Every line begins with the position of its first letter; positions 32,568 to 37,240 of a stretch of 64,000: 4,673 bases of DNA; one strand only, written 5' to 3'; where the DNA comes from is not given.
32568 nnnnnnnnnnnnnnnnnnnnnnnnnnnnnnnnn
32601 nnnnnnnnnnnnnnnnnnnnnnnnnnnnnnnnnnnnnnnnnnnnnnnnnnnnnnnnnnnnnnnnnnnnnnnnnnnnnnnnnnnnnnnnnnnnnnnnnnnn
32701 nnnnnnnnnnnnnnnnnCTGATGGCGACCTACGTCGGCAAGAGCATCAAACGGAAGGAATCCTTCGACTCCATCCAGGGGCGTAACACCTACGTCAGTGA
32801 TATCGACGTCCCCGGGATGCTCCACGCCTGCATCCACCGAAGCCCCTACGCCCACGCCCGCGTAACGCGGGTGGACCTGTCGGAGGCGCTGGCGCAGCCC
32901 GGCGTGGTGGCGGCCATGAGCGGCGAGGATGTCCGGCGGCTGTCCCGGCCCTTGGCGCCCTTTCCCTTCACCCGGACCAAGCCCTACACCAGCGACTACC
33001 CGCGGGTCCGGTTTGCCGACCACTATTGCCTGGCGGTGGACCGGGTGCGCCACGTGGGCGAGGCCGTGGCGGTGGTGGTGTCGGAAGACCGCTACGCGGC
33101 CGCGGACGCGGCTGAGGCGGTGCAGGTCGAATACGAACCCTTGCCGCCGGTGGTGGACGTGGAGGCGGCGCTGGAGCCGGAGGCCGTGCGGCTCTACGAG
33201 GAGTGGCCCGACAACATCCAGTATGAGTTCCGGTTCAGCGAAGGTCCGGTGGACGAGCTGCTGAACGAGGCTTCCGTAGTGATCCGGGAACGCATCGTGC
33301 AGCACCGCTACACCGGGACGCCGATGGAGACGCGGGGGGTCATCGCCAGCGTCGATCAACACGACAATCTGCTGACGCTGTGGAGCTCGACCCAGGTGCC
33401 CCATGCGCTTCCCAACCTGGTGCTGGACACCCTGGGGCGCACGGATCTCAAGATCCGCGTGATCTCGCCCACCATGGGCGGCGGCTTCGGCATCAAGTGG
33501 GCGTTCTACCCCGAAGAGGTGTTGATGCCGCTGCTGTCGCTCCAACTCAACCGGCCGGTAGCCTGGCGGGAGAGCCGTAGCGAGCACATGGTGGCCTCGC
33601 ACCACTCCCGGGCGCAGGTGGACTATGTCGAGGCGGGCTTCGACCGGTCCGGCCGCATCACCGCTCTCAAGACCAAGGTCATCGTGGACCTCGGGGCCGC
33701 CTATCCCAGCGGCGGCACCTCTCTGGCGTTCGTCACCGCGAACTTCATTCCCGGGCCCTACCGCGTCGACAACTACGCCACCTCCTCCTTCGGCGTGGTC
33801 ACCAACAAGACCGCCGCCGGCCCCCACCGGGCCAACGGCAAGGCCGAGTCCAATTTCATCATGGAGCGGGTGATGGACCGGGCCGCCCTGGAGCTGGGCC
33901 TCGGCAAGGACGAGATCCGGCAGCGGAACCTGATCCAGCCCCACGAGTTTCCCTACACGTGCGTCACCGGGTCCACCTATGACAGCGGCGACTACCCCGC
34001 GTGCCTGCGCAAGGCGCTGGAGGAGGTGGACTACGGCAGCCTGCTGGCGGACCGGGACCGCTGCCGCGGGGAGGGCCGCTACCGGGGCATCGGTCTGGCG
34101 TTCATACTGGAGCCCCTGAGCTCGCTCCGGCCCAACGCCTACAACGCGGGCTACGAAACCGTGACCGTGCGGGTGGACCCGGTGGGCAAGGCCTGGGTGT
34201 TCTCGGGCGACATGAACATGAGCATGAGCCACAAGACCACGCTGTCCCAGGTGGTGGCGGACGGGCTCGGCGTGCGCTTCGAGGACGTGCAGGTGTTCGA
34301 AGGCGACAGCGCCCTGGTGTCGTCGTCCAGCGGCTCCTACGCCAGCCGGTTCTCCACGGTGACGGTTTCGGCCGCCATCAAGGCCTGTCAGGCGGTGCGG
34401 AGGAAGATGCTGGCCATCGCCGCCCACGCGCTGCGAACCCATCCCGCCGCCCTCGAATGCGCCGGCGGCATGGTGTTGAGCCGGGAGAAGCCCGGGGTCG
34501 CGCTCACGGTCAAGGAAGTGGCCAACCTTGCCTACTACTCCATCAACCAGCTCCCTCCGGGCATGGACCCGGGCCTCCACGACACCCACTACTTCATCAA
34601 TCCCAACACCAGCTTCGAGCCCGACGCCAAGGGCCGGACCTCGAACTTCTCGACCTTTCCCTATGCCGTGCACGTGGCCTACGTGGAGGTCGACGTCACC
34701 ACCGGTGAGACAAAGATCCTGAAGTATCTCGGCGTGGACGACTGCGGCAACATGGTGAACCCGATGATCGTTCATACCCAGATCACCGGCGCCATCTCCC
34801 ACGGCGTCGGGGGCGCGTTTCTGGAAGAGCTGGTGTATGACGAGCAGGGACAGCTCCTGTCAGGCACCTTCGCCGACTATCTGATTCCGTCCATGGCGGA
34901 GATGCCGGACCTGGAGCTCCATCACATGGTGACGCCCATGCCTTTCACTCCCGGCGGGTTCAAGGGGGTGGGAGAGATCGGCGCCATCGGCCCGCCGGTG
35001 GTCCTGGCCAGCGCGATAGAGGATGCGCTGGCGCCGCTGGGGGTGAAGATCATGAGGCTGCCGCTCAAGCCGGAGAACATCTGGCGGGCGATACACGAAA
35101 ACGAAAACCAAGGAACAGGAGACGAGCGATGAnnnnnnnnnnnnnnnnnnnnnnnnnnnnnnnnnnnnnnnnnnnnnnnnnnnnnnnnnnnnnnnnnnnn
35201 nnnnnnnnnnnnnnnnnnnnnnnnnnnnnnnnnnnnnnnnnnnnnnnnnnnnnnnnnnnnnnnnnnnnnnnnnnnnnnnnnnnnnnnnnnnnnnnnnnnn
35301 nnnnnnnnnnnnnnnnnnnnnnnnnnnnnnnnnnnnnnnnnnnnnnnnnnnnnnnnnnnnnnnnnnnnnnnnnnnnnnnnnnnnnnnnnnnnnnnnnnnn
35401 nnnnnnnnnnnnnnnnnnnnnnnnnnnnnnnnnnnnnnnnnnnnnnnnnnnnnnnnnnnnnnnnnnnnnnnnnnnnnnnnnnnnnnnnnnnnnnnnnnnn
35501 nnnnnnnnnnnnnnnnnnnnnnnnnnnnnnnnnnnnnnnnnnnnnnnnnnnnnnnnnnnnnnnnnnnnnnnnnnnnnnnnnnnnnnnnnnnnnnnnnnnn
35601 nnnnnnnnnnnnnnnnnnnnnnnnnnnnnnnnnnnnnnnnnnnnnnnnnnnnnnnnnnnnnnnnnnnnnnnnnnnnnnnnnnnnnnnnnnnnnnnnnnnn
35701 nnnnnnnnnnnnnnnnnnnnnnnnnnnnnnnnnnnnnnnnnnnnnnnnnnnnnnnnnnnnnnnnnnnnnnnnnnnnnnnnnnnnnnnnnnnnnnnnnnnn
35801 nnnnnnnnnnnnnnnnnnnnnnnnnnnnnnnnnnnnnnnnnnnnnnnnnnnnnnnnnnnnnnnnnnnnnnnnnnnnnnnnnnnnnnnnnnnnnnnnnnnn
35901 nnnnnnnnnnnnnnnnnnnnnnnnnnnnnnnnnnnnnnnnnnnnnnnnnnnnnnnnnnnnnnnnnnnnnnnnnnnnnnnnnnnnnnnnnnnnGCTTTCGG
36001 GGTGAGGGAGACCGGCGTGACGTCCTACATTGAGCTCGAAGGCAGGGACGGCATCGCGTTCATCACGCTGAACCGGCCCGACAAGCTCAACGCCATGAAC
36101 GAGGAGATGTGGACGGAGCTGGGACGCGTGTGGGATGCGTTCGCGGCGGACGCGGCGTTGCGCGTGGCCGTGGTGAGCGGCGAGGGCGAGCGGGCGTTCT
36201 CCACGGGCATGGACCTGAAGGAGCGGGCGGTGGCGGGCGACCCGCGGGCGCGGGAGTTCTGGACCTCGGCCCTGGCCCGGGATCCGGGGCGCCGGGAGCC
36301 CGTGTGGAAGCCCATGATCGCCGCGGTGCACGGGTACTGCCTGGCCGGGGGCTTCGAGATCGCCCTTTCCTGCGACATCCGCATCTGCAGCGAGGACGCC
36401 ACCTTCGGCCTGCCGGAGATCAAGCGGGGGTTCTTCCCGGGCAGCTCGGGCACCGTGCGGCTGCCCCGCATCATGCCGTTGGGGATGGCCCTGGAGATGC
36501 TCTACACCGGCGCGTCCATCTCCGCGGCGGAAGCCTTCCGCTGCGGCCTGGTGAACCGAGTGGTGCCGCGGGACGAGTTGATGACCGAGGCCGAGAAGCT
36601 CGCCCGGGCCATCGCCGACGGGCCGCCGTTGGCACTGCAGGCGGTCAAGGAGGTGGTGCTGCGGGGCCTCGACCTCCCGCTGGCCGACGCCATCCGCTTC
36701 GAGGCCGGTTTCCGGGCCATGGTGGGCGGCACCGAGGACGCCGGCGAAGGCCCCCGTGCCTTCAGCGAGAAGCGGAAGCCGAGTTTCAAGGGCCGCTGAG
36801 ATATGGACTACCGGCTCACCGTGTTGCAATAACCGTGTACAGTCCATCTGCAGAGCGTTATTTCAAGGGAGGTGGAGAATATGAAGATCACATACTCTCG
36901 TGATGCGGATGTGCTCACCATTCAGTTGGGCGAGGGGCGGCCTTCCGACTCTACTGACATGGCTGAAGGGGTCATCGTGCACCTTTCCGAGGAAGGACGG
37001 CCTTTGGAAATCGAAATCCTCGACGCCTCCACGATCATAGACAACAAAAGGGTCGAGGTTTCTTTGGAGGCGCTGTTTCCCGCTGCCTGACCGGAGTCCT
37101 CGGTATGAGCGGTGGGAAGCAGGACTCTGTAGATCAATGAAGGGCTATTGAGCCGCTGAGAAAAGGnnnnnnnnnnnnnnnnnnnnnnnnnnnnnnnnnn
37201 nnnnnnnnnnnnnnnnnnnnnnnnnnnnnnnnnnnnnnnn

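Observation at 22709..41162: Catabolic gene neighbourhood combining aryl-CoA ligase, UbiD decarboxylase, PhtD-like decarboxylase and CoxMSL-type hydroxylase: candidate pathway for an aromatic or N-heterocyclic carboxylate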

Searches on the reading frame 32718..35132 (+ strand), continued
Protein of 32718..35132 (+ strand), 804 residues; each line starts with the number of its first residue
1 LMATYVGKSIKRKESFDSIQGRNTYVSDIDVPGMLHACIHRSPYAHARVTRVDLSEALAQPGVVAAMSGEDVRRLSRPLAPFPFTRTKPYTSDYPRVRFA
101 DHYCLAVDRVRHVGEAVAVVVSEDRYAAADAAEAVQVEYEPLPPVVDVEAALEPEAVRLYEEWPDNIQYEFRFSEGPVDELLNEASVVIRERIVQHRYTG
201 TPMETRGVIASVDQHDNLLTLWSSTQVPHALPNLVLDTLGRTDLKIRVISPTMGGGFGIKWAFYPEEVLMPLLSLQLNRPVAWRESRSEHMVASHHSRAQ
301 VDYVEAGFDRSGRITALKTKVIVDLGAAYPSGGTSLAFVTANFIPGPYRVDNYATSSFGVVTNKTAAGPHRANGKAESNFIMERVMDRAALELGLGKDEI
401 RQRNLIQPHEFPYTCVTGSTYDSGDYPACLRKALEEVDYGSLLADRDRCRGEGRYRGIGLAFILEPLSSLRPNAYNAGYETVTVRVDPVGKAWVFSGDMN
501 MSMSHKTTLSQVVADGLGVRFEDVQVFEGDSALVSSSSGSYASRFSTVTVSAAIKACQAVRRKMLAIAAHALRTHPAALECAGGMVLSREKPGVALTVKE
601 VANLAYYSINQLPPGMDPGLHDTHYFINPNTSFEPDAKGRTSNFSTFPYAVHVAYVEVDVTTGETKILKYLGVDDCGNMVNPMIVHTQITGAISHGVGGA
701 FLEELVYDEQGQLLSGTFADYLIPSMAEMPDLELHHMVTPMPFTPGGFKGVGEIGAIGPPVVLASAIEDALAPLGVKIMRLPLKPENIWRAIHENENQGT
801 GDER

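Call 85: find_encoding_contigs(protein=P0167, flank=9000, max_places=2)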
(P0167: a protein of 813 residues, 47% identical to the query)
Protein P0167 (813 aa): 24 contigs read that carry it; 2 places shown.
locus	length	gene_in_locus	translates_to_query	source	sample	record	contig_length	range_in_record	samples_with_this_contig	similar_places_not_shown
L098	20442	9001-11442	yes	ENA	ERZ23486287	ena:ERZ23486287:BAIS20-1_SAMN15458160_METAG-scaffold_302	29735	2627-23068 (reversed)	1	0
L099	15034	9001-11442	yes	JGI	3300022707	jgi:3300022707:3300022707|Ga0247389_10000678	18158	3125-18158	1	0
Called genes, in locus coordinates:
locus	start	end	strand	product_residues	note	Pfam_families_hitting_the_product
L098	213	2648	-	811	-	PF00158:Sigma54_activat, PF14532:Sigma54_activ_2, PF00004:AAA (weak), PF25601:AAA_lid_14, PF02954:HTH_8, PF13424:TPR_12 (faint), PF13556:HTH_30 (faint), PF14559:TPR_19 (weak), +8 more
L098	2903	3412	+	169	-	-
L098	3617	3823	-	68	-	-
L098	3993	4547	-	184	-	-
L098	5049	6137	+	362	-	PF04909:Amidohydro_2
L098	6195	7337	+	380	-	PF04909:Amidohydro_2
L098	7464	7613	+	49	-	-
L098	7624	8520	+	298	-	PF00941:FAD_binding_5, PF03450:CO_deh_flav_C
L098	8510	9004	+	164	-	PF00111:Fer2 (weak), PF01799:Fer2_2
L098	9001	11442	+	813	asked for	PF01315:Ald_Xan_dh_C, PF02738:MoCoBD_1, PF20256:MoCoBD_2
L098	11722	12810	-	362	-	PF02423:OCD_Mu_crystall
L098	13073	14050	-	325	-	-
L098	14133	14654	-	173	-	-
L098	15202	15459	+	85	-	-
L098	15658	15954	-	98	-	-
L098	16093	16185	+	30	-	-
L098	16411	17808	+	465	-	PF01979:Amidohydro_1, PF07969:Amidohydro_3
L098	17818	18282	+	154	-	PF00111:Fer2 (weak), PF01799:Fer2_2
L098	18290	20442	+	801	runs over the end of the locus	PF01315:Ald_Xan_dh_C, PF02738:MoCoBD_1, PF20256:MoCoBD_2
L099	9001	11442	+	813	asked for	PF01315:Ald_Xan_dh_C, PF02738:MoCoBD_1, PF20256:MoCoBD_2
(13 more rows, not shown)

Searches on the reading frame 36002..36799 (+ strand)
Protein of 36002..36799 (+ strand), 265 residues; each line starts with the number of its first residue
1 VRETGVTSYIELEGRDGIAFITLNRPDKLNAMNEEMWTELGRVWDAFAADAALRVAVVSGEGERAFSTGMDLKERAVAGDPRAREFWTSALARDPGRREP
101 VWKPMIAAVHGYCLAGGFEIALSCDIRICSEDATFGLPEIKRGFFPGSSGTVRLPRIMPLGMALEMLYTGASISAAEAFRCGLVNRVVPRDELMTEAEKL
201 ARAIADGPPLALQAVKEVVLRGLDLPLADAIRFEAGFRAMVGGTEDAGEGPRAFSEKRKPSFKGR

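Call 6: search_protein_families(library=pfam, proteins=[window:36002-36799:+], max_evalue=0.001)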
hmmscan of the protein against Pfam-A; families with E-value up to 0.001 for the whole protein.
window:36002-36799:+ (265 aa): 2 families
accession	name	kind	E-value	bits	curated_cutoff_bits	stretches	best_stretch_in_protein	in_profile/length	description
PF00378.25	ECH_1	-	8.6e-63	212.4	27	1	15-264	3-250/251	Enoyl-CoA hydratase/isomerase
PF16113.10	ECH_2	-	1.8e-34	120.2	27.2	1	19-202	2-186/335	Enoyl-CoA hydratase/isomerase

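Call 8: search_protein_families(library=ncbifam, proteins=[window:36002-36799:+], max_evalue=0.00001)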
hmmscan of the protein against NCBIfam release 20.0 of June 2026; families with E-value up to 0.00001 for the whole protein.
window:36002-36799:+ (265 aa): 70 families (the best 25 are shown)
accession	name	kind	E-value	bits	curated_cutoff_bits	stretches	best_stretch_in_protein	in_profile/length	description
NF051848.1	EnCoAHydtEchA19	equivalog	1.8e-72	244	400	1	11-265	3-258/258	enoyl-CoA hydratase EchA19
NF042430.2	EnCoAhydt_DpgD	equivalog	5.5e-72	242.3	400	1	15-264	4-257/258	enoyl-CoA-hydratase DpgD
NF004475.0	PRK05809.1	subfamily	1.7e-64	217.8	394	1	10-265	6-260/260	short-chain-enoyl-CoA hydratase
NF006100.0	PRK08252.1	subfamily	1.8e-63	214.5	282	1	9-265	4-254/254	crotonase/enoyl-CoA hydratase family protein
NF005802.0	PRK07657.1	equivalog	2.9e-60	204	363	1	16-264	12-259/260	enoyl-CoA hydratase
NF006007.0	PRK08138.1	subfamily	1.1e-59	202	355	1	14-265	14-261/261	enoyl-CoA hydratase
NF004517.0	PRK05862.1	equivalog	9.5e-59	199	396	1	10-264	6-256/257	enoyl-CoA hydratase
NF002936.2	PRK03580.1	equivalog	1.4e-58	198.3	500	1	12-265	7-261/261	crotonobetainyl-CoA hydratase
NF005864.0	PRK07799.1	equivalog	1.9e-58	197.8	316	1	12-265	12-266/266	crotonase/enoyl-CoA hydratase family protein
NF005803.0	PRK07658.1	equivalog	2.5e-57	194.2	313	1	9-265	3-257/257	enoyl-CoA hydratase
NF004634.0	PRK05980.1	equivalog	3.7e-57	193.7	375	1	7-264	2-262/263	crotonase/enoyl-CoA hydratase family protein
NF007239.0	PRK09674.1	equivalog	4.3e-57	193.5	371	1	15-265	11-257/257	2,3-dehydroadipyl-CoA hydratase PaaF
NF004781.0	PRK06127.1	subfamily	1.9e-56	191.7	291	1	6-265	9-269/269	enoyl-CoA hydratase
NF005126.0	PRK06563.1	subfamily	1.6e-52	178.5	261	1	8-265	7-263/263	crotonase/enoyl-CoA hydratase family protein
NF004794.0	PRK06142.1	equivalog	2e-52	178.5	308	1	10-264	8-272/273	crotonase/enoyl-CoA hydratase family protein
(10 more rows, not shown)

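Call 44: search_solved_structures(query=window:36002-36799:+, max_evalue=1e-35)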
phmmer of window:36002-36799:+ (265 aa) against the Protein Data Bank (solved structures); distinct sequences matched with E-value up to 1e-35: 43.
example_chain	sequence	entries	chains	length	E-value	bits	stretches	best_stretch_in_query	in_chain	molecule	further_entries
5zai_A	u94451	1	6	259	8.6e-59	202.3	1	11-265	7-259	3-hydroxypropionyl-coenzyme A dehydratase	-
2pbp_A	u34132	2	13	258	1.8e-55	191.4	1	16-265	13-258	Enoyl-CoA hydratase subunit I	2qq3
5z7r_A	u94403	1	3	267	5.8e-50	173.4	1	12-264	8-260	Short-chain-enoyl-CoA hydratase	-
9qwv_A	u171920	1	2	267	5.3e-49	170.2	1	15-264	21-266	Enoyl-CoA hydratase, mitochondrial, putative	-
5xzd_A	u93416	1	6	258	1.9e-47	165.1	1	11-263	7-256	Enoyl-CoA hydratase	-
3rsi_A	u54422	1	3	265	7.1e-46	160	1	14-265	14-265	Putative enoyl-CoA hydratase/isomerase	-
3kqf_A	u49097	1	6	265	1.2e-45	159.2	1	18-264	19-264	Enoyl-CoA hydratase/isomerase family protein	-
3q0j_A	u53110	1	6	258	1.5e-45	158.9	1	10-263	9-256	enoyl-CoA hydratase echA8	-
3pzk_A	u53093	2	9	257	1.6e-45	158.8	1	11-263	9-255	e enoyl-CoA hydratase echA8 | enoyl-CoA hydratase echA8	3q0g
3h81_A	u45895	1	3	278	1.9e-45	158.5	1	10-263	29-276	enoyl-CoA hydratase echA8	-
4fjw_D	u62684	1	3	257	3.7e-45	157.6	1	11-263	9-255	Probable enoyl-CoA hydratase echA8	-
5jbw_A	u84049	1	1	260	7.2e-45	156.7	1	12-265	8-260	3-hydroxybutyryl-CoA dehydratase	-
5jbx_A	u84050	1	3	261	1.1e-44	156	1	12-265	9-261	3-hydroxybutyryl-CoA dehydratase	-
6lvp_A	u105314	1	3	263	2.5e-44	154.9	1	11-265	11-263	Enoyl-CoA hydratase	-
7oeq_A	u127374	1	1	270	6.7e-44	153.5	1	18-263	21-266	Mevalonyl-coenzyme A hydratase sidH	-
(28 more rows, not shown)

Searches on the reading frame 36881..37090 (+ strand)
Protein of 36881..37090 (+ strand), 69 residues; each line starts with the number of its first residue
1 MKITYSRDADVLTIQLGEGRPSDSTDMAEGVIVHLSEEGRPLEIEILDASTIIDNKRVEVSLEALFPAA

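Call 76: search_protein_families(library=pfam, proteins=[window:36881-37090:+], max_evalue=0.001)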
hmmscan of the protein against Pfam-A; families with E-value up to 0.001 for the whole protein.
window:36881-37090:+ (69 aa): 1 family
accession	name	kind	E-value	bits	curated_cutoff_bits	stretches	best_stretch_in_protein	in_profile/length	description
PF10049.14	DUF2283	-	4.9e-14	52.7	23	1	2-50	1-49/49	Protein of unknown function (DUF2283)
